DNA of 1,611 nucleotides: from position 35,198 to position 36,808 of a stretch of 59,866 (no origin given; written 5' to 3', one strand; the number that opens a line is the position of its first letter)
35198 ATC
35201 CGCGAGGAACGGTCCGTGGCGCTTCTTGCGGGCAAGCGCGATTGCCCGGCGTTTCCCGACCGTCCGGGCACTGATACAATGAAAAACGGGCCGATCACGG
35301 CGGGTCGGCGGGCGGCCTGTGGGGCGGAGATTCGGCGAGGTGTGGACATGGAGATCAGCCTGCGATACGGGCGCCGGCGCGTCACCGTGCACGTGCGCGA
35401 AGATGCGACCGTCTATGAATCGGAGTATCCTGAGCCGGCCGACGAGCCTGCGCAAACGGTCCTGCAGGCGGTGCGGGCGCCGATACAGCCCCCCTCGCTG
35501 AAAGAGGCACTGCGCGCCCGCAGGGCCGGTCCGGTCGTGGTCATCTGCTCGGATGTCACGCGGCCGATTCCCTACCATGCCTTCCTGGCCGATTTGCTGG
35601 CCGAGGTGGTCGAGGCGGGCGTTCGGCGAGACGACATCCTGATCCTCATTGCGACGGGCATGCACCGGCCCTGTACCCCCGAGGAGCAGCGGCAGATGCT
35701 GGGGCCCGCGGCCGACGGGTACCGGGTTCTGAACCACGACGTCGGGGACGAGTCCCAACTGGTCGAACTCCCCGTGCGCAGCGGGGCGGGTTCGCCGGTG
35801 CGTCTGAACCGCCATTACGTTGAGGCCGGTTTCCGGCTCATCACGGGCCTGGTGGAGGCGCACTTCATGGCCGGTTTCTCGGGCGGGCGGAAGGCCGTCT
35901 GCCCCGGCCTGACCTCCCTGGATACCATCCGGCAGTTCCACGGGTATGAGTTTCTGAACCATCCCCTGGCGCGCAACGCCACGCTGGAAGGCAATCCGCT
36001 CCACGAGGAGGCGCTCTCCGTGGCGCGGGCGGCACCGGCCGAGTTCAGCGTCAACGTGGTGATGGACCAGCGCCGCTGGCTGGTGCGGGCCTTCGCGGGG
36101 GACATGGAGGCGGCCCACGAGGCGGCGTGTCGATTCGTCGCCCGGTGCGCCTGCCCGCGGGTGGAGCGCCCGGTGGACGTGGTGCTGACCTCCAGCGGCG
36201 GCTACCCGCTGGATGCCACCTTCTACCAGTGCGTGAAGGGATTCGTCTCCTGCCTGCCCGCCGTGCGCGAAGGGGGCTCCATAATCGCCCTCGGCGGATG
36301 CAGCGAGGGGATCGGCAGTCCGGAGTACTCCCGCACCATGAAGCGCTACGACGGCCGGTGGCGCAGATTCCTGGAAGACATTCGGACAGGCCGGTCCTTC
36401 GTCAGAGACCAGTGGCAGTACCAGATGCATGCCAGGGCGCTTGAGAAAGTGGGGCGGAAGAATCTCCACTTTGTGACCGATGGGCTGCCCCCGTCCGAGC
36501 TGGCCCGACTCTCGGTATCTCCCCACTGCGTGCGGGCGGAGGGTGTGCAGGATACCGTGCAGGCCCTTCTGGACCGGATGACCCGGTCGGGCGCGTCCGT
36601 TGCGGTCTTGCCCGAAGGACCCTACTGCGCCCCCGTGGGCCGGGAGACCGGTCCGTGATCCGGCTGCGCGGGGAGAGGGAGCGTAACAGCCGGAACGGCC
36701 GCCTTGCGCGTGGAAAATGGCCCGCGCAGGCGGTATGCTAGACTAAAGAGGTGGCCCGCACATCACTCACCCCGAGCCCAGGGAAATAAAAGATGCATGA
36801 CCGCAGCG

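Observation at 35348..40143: Orphan glycyl-radical enzyme flanked by a LarA-like gene and a ribokinase, with no activating enzyme in the window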

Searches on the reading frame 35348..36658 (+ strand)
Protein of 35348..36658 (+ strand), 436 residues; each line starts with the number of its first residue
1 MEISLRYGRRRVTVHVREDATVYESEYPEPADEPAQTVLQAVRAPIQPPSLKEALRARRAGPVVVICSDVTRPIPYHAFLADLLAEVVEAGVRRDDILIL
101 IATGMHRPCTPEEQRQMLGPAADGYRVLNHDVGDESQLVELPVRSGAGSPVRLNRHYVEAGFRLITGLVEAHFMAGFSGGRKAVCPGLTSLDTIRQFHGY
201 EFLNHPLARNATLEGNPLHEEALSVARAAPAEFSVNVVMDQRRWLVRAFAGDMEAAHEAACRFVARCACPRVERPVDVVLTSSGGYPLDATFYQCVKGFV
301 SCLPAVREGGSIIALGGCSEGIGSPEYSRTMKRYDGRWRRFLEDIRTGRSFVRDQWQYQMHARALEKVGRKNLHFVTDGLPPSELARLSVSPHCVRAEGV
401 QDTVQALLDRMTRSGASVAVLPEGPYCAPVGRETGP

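Call 9: search_protein_families(library=pfam, proteins=[window:35348-36658:+])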
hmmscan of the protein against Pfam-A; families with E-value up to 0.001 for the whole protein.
window:35348-36658:+ (436 aa): 2 families
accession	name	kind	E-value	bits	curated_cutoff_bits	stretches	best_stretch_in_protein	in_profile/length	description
PF09861.14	Lar_N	-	9.5e-50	169.1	23.3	1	7-207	1-200/204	Lactate racemase N-terminal domain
PF21113.2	LarA_C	-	6e-19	68.9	25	1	275-424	5-147/152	Lactate racemase C-terminal domain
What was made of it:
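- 35348..36658 (+): LarA-type nickel-pincer (NPN) dependent short-chain 2-hydroxy-acid racemase/epimerase. First gene of the module. Lar_N + LarA_C (call 9).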

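Call 11: search_protein_families(library=ncbifam, proteins=[window:35348-36658:+], max_evalue=0.001)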
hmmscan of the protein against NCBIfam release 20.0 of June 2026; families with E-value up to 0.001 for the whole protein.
window:35348-36658:+ (436 aa): 6 families
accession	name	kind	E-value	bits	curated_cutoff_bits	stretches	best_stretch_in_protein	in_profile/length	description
NF033504.2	Ni_dep_LarA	equivalog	6.2e-106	354.6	460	1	3-424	2-416/422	nickel-dependent lactate racemase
NF052593.1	NPN_racem_MAR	equivalog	6e-89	298.5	500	1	3-429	1-413/415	nickel-dependent malate racemase, LarAH6 family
NF052595.1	NPN_LarAH5_MAR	equivalog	1.4e-74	251.5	462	1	3-423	1-407/415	nickel-dependent malate racemase, LarAH5 family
NF052525.1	NPN_LarAH10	equivalog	1e-70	238.6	540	1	2-333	2-340/426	NPN-dependent 2-hydroxyacid racemase, LarAH10 family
NF052592.1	LarAH_14_15_16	equivalog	8e-12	44.3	740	1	21-205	31-217/520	NPN-dependent hydroxyacid isomerase, LarAH14/15/16 family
NF052594.1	NPN_18_hexonate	equivalog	3.7e-05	22.6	500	1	59-315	23-292/411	nickel-dependent putative hexonate epimerase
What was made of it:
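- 35348..36658 (+): NCBIfam LarA 354.6 bits, below the 460 cut-off (call 11).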

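Call 64: list_cluster_members(proteins=[P0001, P0002, window:35348-36658:+, window:39211-40143:+])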
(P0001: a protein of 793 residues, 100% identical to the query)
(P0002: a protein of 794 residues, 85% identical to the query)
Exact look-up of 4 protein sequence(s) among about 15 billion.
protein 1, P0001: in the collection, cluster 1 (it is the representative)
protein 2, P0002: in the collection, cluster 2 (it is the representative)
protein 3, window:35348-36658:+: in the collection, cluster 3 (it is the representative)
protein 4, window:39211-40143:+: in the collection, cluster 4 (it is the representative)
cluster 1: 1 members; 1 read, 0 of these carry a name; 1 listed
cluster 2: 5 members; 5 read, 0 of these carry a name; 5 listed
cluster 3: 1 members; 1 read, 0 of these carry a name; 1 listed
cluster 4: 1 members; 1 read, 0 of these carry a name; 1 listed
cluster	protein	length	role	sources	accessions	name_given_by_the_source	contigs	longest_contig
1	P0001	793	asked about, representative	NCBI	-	-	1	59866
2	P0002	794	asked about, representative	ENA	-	-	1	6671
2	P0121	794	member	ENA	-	-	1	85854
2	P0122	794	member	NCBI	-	-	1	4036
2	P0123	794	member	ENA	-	-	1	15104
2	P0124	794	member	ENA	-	-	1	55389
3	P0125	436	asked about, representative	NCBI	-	-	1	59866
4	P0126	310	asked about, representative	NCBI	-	-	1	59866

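Call 67: search_solved_structures(query=window:35348-36658:+, max_evalue=0.00001, show_alignments=2)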
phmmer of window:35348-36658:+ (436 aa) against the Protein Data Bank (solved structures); distinct sequences matched with E-value up to 0.00001: 9.
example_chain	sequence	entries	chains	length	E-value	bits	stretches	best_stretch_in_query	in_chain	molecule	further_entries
9eid_A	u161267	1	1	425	2e-88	300.3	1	3-430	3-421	A broad-substrate spectrum lactate racemase A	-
9eia_A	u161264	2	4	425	2.2e-88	300.2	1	3-430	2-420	A broad-substrate spectrum lactate racemase A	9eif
8ezf_B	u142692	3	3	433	4.2e-61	210.3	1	4-424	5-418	Lactate racemase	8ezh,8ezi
6c1w_A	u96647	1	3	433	5.5e-61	209.9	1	4-424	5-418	Lactate racemase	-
5huq_A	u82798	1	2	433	5.6e-61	209.9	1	4-424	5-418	Lactate racemization operon protein LarA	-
2yjg_A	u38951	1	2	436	1.1e-57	199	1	38-366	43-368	LACTATE RACEMASE APOPROTEIN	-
6d6z_A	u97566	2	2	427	1.4e-50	175.6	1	2-331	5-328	Malate racemase Mar2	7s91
9q2u_A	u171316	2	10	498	1.8e-14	56.6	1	29-280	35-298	Lactate racemase A | LarA-like nickel-pincer nucleotide cofactor-utilizing enzyme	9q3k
9q3j_A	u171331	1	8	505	6e-11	45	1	30-200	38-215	DUF2088 domain-containing protein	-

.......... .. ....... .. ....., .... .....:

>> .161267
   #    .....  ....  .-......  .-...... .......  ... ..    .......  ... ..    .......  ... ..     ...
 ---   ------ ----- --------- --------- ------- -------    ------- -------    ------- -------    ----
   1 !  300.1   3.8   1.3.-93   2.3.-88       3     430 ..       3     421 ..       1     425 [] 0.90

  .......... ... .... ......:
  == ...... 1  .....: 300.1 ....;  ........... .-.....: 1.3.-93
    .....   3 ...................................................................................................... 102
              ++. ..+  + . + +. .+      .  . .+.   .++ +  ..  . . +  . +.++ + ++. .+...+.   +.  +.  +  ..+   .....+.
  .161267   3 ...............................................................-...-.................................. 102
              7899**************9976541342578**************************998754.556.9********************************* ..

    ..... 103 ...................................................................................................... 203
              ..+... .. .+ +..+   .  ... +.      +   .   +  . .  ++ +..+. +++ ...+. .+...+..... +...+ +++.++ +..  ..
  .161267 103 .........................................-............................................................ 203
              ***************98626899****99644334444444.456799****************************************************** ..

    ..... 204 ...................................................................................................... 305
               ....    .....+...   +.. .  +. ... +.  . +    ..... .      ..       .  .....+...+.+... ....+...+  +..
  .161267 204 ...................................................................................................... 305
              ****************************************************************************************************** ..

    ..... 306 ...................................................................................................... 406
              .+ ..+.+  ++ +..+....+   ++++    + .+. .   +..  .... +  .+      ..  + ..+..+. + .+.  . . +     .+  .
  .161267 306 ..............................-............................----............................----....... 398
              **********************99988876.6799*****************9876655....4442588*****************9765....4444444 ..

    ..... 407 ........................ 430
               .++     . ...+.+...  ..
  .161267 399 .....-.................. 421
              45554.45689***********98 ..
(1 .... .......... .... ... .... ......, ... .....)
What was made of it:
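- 35348..36658 (+): Best solved relative is the broad-spectrum LarA of Isosphaera pallida, 9EID, at 300 bits (call 67).
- On Lactate racemase sensu stricto (NCBIfam NF033504): It is closer to the broad-spectrum LarAIp type (call 67).
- Closest known: LarA of Isosphaera pallida. Different: The window enzyme has Phe-Met after the catalytic His where LarAIp has Leu-Met (call 67).
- LarA keeps a carboxylate-binding site (call 67), which fits a hydroxy acid and not the neutral sugars implied by the FucI-like and lyxose isomerases of other clusters.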

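Call 80: find_homologous_proteins(query=window:35348-36658:+, max_evalue=1e-40)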
Query window:35348-36658:+ (436 aa): 1960 proteins with E <= 1e-40 among 8000 candidates; the best 120 are listed.
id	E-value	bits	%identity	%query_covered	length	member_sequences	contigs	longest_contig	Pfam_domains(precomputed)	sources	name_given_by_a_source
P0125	1.5e-294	994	100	100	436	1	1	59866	PF21113.3,PF09861.15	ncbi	-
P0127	4.6e-219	746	75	100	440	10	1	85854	PF21113.3,PF09861.15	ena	-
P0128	4.9e-183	627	64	99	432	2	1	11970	PF21113.3,PF09861.15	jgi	-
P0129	2.5e-180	618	64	100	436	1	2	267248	PF21113.3,PF09861.15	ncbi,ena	-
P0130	1.4e-178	612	64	99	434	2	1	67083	PF21113.3,PF09861.15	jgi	-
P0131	3.8e-178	611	62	100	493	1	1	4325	PF21113.3,PF09861.15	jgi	jgi:nickel-dependent lactate racemase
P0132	7.2e-178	610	65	99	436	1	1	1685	PF21113.3,PF09861.15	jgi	jgi:nickel-dependent lactate racemase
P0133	4.2e-177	607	63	100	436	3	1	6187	PF21113.3,PF09861.15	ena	-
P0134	6.7e-177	607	64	99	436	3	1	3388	PF21113.3,PF09861.15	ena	-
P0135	6.8e-176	603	63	99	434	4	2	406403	PF21113.3,PF09861.15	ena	-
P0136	2.7e-175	601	63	99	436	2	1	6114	PF21113.3,PF09861.15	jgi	-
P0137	1.4e-174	599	63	99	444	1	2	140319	PF21113.3,PF09861.15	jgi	jgi:nickel-dependent lactate racemase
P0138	1.4e-173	596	61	99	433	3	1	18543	PF04015.18,PF21113.3,PF09861.15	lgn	-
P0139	1.7e-173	595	64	99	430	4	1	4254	PF21113.3,PF09861.15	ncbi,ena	-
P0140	2.1e-173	595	62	100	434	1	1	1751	PF21113.3,PF09861.15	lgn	-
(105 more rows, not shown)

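Call 81: find_encoding_contigs(protein=P0129, flank=7000, max_places=1)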
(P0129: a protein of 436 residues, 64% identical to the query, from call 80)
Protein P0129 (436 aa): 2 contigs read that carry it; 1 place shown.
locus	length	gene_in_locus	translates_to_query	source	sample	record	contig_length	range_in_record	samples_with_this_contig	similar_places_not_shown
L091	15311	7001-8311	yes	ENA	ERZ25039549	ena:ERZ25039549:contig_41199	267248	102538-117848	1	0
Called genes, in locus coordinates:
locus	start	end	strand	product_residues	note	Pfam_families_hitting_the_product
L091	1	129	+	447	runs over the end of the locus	PF03747:ADP_ribosyl_GH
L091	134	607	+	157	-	PF02502:LacAB_rpiB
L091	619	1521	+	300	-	PF00892:EamA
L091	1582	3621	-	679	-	-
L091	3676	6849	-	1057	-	PF00089:Trypsin, PF13365:Trypsin_2, PF01839:FG-GAP (faint), PF16743:PliI (faint), PF12256:TcdB_toxin_midN (faint), PF13517:FG-GAP_3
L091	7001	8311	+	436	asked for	PF09861:Lar_N, PF21113:LarA_C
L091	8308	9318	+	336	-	-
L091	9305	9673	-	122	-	-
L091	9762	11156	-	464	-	PF00149:Metallophos (weak)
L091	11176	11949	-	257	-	PF02633:Creatininase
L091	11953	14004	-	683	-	PF02837:Glyco_hydro_2_N, PF22666:Glyco_hydro_2_N2 (faint), PF00703:Glyco_hydro_2 (weak)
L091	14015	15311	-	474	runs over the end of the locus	PF07881:Fucose_iso_N1, PF07882:Fucose_iso_N2 (faint), PF02952:Fucose_iso_C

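Call 82: find_encoding_contigs(protein=P0135, flank=7000, max_places=1)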
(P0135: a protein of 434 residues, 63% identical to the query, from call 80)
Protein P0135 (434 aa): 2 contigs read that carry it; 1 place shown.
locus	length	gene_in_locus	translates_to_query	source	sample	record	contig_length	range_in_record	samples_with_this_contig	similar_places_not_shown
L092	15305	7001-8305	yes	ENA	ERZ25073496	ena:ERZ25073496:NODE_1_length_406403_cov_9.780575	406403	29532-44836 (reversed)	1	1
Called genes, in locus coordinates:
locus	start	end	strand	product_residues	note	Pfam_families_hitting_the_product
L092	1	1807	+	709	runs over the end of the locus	PF07584:BatA, PF13519:VWA_2 (weak)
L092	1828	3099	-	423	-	PF12797:Fer4_2 (faint), PF04015:DUF362, PF00037:Fer4 (weak), PF12837:Fer4_6 (weak), PF12838:Fer4_7, PF13187:Fer4_9 (weak), PF13237:Fer4_10, PF14697:Fer4_21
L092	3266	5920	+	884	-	PF07517:SecA_DEAD, PF01043:SecA_PP_bind, PF21090:P-loop_SecA, PF07516:SecA_SW, PF02810:SEC-C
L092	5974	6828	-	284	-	PF04085:MreC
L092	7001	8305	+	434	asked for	PF09861:Lar_N, PF21113:LarA_C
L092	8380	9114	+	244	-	PF05175:MTS (weak), PF13489:Methyltransf_23, PF13847:Methyltransf_31, PF08241:Methyltransf_11, PF08242:Methyltransf_12, PF13649:Methyltransf_25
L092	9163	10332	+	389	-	PF01808:AICARFT_IMPCHas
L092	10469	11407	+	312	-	PF13228:DUF4037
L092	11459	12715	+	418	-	PF00275:EPSP_synthase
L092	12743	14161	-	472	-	PF01435:Peptidase_M48, PF07721:TPR_4 (faint), PF13414:TPR_11 (weak), PF03704:BTAD (weak), PF13432:TPR_16, PF14559:TPR_19 (weak), PF13432:TPR_16, PF14559:TPR_19, +8 more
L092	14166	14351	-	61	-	-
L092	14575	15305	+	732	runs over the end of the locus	PF00580:UvrD-helicase, PF13245:AAA_19, PF13401:AAA_22 (faint), PF13604:AAA_30 (faint), PF01443:Viral_helicase1 (faint), PF13361:UvrD_C, PF13538:UvrD_C_2 (faint)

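Call 83: find_encoding_contigs(protein=P0130, flank=7000, max_places=1)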
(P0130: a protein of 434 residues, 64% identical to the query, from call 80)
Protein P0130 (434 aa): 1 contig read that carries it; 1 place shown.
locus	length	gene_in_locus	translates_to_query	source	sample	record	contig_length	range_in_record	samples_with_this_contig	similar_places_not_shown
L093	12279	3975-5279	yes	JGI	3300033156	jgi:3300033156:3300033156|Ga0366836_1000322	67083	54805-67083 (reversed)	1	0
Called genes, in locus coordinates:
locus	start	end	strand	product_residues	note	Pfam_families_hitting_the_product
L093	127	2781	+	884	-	PF07517:SecA_DEAD, PF01043:SecA_PP_bind, PF21090:P-loop_SecA, PF07516:SecA_SW, PF02810:SEC-C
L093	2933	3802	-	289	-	PF04085:MreC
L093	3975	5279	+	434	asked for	PF09861:Lar_N, PF21113:LarA_C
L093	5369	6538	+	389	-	PF01808:AICARFT_IMPCHas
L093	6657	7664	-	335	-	PF01208:URO-D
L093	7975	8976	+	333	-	PF26233:NicX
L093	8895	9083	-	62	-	-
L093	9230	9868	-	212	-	PF02492:cobW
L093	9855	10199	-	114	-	PF01155:HypA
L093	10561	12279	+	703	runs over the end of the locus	PF00009:GTP_EFTU, PF03144:GTP_EFTU_D2, PF22042:EF-G_D2, PF14492:EFG_III, PF16658:RF3_C (weak), PF03764:EFG_IV, PF00679:EFG_C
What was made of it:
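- The LarA's nearest homologues outside the sister species (63-64% identity) lie next to secA, mreC and purH with no GRE (calls 81-83). The closest LarA homologues are in housekeeping contexts (calls 81-83).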
